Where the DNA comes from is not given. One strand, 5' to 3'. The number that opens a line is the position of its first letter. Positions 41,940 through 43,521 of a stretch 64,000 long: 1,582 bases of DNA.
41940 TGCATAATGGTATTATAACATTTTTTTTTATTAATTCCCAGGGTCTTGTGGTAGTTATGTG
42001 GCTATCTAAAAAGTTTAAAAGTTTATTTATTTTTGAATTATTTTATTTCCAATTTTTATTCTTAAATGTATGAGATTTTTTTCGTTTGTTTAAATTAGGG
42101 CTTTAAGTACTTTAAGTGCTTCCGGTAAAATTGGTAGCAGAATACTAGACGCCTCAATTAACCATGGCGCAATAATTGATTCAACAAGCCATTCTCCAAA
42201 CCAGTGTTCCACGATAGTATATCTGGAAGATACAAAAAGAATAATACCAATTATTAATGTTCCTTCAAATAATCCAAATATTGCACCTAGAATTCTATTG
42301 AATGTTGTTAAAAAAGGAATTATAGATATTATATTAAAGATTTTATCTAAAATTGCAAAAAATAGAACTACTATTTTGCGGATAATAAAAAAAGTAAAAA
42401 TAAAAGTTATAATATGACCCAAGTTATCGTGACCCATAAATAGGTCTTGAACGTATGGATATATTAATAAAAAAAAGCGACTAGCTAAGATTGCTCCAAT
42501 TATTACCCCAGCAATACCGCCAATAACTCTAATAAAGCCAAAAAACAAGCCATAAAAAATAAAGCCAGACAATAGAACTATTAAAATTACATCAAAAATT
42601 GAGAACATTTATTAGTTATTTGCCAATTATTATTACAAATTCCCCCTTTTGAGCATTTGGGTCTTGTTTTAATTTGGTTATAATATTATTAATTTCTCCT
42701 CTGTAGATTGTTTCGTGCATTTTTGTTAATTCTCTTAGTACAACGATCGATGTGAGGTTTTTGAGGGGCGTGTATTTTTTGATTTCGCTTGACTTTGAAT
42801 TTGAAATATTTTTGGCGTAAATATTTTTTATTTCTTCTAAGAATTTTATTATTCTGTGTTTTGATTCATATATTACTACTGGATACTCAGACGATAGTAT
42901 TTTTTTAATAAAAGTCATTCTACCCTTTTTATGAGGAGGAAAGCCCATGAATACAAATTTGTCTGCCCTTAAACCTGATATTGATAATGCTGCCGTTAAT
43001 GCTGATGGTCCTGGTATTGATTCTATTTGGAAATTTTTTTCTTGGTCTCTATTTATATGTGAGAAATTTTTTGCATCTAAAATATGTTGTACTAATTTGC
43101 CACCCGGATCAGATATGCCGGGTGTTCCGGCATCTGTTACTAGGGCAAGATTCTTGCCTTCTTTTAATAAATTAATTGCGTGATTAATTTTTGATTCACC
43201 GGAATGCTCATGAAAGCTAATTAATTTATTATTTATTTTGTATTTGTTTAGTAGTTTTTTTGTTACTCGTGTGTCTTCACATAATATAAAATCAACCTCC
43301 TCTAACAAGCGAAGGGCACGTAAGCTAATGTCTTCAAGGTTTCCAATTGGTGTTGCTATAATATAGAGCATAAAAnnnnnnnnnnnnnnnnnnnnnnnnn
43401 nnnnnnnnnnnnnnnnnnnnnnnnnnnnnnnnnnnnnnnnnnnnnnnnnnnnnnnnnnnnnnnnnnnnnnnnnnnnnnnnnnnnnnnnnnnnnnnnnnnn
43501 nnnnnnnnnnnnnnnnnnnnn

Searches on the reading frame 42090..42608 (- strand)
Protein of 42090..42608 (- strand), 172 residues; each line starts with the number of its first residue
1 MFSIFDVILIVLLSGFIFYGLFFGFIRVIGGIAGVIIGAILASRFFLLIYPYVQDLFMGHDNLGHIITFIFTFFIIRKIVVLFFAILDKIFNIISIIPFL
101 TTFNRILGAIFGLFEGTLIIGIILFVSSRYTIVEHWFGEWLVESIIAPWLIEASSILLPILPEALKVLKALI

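Call 45: search_protein_families(library=pfam, proteins=[window:42090-42608:-], max_evalue=0.01)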
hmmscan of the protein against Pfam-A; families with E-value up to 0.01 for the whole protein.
window:42090-42608:- (172 aa): 1 family
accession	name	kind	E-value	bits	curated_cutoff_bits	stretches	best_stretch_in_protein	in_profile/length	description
PF02674.22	Colicin_V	-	6.3e-18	65.6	29.3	1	5-153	1-142/144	Colicin V production protein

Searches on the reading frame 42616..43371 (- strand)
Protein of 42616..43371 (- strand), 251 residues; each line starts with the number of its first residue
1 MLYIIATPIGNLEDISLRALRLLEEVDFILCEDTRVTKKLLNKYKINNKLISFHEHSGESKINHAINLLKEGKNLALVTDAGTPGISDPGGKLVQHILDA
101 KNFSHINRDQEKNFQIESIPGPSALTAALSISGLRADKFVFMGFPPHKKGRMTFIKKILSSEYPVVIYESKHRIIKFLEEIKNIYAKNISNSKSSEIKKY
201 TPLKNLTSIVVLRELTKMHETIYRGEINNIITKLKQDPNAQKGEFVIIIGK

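Call 45: search_protein_families(library=pfam, proteins=[window:42616-43371:-], max_evalue=0.01)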
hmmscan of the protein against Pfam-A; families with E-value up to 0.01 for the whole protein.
window:42616-43371:- (251 aa): 1 family
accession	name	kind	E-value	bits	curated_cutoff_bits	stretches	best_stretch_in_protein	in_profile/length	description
PF00590.25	TP_methylase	-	2.6e-26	93.3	27.8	1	1-229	1-210/212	Tetrapyrrole (Corrin/Porphyrin) Methylases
